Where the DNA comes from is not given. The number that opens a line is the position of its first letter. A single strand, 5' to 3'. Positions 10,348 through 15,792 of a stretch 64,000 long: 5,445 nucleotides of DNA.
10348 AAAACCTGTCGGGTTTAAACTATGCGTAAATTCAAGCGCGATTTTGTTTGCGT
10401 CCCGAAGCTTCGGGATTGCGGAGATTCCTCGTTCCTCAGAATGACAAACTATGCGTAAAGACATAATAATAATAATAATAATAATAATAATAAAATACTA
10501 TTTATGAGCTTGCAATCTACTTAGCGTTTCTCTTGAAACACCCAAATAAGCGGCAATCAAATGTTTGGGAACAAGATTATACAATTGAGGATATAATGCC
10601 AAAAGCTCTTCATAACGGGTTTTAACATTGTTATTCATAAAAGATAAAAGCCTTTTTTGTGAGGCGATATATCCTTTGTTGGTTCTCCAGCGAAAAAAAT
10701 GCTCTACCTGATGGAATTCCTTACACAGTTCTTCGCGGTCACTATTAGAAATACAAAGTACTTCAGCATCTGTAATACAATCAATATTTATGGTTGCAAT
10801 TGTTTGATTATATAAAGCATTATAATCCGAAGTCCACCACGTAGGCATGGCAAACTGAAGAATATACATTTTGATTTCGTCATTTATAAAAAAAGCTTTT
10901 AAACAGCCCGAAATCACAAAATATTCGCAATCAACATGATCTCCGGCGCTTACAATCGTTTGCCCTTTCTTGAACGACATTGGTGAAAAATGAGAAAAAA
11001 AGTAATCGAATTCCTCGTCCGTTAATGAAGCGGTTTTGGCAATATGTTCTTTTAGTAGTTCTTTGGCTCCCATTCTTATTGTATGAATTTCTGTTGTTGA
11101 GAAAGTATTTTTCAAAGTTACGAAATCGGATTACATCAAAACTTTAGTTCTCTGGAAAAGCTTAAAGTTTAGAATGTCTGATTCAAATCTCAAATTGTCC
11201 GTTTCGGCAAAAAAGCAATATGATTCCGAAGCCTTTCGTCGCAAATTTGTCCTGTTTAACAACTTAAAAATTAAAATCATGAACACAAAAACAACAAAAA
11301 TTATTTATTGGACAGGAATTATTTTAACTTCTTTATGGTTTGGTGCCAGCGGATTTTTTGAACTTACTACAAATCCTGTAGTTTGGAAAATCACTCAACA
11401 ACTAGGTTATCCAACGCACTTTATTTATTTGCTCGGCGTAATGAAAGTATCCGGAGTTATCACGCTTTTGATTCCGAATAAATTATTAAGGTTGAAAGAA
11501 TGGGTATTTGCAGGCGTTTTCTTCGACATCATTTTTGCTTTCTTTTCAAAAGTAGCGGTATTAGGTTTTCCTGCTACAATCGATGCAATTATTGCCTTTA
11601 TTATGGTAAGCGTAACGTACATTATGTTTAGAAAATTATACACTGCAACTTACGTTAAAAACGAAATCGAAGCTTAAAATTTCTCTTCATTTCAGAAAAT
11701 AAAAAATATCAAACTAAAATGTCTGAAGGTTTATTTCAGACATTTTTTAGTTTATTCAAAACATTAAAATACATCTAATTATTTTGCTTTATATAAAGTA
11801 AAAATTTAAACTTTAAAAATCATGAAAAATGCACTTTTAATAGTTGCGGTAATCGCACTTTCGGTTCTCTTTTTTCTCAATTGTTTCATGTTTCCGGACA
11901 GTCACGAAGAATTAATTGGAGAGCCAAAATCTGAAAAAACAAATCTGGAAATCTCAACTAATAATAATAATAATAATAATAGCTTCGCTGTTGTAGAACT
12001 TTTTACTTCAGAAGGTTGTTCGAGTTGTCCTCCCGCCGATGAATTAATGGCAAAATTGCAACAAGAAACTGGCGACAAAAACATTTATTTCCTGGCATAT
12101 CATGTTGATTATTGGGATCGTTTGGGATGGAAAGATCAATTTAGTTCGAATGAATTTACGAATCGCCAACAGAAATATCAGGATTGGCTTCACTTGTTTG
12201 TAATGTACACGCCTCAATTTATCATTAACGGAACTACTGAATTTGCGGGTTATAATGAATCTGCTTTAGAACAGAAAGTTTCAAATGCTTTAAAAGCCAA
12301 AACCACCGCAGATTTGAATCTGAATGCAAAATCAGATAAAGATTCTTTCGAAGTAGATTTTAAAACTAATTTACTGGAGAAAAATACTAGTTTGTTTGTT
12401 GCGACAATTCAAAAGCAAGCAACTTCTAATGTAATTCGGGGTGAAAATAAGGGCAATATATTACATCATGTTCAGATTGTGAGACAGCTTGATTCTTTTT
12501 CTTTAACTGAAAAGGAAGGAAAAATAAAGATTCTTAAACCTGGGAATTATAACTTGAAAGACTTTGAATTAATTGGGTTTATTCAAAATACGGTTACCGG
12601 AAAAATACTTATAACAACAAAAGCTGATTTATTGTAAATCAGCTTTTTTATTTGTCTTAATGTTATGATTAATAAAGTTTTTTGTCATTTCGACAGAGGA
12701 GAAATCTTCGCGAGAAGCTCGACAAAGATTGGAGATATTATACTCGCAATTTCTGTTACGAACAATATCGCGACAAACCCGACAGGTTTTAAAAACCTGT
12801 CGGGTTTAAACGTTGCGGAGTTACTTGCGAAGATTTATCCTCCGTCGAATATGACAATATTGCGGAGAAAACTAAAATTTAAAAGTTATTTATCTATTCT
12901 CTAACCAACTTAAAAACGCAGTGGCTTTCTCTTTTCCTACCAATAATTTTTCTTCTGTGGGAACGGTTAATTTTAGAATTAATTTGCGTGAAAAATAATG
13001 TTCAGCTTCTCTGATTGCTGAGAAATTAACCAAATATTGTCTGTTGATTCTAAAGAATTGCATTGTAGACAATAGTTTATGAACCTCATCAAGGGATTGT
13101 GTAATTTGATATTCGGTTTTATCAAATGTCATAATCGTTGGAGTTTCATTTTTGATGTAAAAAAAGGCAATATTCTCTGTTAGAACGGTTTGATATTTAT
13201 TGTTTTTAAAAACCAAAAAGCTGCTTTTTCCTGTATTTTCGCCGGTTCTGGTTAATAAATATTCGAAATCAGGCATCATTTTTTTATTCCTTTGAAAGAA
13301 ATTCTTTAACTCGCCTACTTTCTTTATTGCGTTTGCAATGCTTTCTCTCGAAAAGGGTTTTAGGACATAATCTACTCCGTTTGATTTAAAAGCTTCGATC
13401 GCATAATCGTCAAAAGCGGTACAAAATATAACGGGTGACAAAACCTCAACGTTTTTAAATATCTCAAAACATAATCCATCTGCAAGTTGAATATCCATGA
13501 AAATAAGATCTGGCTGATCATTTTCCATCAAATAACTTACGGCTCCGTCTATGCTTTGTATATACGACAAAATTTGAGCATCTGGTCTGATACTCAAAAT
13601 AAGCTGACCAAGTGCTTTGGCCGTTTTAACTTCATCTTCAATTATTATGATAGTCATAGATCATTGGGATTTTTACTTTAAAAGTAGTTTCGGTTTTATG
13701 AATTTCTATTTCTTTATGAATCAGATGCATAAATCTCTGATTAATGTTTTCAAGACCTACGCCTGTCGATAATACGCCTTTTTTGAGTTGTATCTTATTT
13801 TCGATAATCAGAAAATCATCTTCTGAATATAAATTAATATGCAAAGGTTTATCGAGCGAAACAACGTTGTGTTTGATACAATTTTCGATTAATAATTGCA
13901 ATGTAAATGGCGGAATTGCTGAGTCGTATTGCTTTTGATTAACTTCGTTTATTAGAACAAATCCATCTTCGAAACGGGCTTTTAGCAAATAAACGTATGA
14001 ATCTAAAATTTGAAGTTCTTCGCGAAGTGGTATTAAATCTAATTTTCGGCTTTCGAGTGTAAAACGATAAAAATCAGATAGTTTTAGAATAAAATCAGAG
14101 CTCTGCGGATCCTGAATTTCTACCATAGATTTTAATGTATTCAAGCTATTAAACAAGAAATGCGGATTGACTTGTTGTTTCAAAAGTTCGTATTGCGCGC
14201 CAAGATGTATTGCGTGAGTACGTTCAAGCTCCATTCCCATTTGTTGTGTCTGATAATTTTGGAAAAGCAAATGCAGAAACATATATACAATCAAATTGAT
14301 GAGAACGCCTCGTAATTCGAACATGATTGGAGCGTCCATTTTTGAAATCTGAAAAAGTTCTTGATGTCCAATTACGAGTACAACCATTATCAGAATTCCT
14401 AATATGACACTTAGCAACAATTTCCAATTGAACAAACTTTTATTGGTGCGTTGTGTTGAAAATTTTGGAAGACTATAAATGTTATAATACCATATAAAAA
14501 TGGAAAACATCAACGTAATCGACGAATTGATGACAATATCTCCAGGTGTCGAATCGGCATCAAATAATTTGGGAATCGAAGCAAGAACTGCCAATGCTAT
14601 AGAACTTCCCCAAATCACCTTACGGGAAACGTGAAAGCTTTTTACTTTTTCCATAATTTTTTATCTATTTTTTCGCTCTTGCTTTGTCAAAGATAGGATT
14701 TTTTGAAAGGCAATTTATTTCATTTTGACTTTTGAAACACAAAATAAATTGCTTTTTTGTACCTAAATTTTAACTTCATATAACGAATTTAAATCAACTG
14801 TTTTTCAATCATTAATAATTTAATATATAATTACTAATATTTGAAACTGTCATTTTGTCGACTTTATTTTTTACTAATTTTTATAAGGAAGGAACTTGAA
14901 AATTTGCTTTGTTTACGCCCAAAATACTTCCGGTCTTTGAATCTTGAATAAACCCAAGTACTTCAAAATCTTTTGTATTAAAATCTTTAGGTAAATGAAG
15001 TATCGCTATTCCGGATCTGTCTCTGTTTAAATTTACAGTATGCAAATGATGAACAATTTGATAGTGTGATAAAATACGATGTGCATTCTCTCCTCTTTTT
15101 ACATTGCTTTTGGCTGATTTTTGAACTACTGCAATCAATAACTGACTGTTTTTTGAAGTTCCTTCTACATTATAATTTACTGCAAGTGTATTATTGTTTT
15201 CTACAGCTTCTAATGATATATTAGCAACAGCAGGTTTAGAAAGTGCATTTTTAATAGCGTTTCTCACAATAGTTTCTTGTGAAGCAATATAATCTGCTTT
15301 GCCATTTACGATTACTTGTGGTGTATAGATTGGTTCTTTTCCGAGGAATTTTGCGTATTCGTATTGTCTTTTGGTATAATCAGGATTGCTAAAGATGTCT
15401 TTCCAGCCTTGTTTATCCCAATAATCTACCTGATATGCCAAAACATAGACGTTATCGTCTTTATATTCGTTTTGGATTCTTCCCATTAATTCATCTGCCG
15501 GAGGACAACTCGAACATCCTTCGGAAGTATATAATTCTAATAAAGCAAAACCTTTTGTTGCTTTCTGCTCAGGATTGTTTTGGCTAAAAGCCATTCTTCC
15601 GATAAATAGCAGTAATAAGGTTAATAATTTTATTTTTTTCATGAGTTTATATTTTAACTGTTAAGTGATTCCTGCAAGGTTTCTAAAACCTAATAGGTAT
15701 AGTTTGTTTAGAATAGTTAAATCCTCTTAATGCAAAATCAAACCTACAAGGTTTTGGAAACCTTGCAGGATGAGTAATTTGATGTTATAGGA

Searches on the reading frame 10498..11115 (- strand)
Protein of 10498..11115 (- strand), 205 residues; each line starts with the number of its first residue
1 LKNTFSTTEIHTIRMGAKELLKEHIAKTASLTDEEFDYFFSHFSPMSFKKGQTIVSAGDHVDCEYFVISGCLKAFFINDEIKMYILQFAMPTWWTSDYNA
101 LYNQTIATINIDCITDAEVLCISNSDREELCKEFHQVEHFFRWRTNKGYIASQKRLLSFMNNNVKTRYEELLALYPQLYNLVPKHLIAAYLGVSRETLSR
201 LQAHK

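Call 62: search_protein_families(library=pfam, proteins=[window:10498-11115:-], max_evalue=0.00001)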
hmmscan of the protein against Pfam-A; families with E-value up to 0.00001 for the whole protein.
window:10498-11115:- (205 aa): 1 family
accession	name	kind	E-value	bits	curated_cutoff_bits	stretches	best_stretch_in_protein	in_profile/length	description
PF00027.35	cNMP_binding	-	9.8e-10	38.7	27.5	1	46-133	2-88/89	Cyclic nucleotide-binding domain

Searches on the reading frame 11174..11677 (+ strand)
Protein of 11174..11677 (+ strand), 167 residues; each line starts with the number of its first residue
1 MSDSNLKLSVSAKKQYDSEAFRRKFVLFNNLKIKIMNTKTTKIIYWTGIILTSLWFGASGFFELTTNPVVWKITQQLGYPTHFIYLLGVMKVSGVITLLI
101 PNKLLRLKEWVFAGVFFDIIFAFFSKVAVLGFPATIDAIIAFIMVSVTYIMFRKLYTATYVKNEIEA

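Call 62: search_protein_families(library=pfam, proteins=[window:11174-11677:+], max_evalue=0.00001)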
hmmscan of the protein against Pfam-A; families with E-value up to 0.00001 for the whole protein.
window:11174-11677:+ (167 aa): 1 family
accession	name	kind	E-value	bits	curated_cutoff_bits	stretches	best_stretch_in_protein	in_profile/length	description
PF13564.11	DoxX_2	-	9.9e-12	45.3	26.3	1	50-141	4-96/103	DoxX-like family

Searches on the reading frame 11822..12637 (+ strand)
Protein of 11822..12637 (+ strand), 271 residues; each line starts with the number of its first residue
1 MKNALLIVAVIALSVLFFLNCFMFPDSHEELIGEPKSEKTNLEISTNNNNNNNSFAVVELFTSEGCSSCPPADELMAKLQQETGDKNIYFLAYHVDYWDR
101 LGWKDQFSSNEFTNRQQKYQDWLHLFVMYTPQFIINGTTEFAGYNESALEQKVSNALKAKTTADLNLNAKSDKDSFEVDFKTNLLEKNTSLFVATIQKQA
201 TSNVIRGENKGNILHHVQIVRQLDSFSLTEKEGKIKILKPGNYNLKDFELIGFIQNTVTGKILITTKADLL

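Call 62: search_protein_families(library=pfam, proteins=[window:11822-12637:+], max_evalue=0.00001)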
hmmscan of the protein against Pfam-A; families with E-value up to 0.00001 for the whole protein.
window:11822-12637:+ (271 aa): 1 family
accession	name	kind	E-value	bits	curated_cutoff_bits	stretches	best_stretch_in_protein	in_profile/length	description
PF06764.17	DUF1223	-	3.8e-57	194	30.7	1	57-254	1-201/202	Protein of unknown function (DUF1223)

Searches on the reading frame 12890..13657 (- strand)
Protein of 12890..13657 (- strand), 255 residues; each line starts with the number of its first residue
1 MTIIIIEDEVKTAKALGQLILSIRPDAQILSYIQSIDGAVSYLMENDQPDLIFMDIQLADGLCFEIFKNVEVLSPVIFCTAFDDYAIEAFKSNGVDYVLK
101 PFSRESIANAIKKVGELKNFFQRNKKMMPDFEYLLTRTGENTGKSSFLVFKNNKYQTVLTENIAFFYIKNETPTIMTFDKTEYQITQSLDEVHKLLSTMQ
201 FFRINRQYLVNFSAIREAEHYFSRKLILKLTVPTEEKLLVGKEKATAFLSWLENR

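Call 62: search_protein_families(library=pfam, proteins=[window:12890-13657:-], max_evalue=0.00001)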
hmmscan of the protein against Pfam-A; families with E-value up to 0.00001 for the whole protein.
window:12890-13657:- (255 aa): 2 families
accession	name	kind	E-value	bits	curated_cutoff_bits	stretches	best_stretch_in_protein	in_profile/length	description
PF04397.21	LytTR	-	3.3e-16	59.7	22.6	1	157-252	5-97/98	LytTr DNA-binding domain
PF00072.30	Response_reg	-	4e-13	49.9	30.2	1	3-112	1-111/111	Response regulator receiver domain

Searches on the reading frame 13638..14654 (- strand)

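Call 62: search_protein_families(library=pfam, proteins=[window:13638-14654:-], max_evalue=0.00001)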
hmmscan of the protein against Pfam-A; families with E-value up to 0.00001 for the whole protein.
window:13638-14654:- (338 aa): 1 family
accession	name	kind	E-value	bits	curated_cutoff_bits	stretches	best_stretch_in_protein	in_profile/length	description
PF06580.19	His_kinase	-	5.9e-25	87.8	25.2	1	153-231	1-80/81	Histidine kinase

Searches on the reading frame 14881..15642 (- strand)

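Call 62: search_protein_families(library=pfam, proteins=[window:14881-15642:-], max_evalue=0.00001)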
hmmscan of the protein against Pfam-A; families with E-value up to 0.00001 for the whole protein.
window:14881-15642:- (253 aa): 1 family
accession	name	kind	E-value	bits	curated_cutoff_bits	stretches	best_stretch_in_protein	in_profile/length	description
PF06764.17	DUF1223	-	2e-54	185.1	30.7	1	34-233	1-202/202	Protein of unknown function (DUF1223)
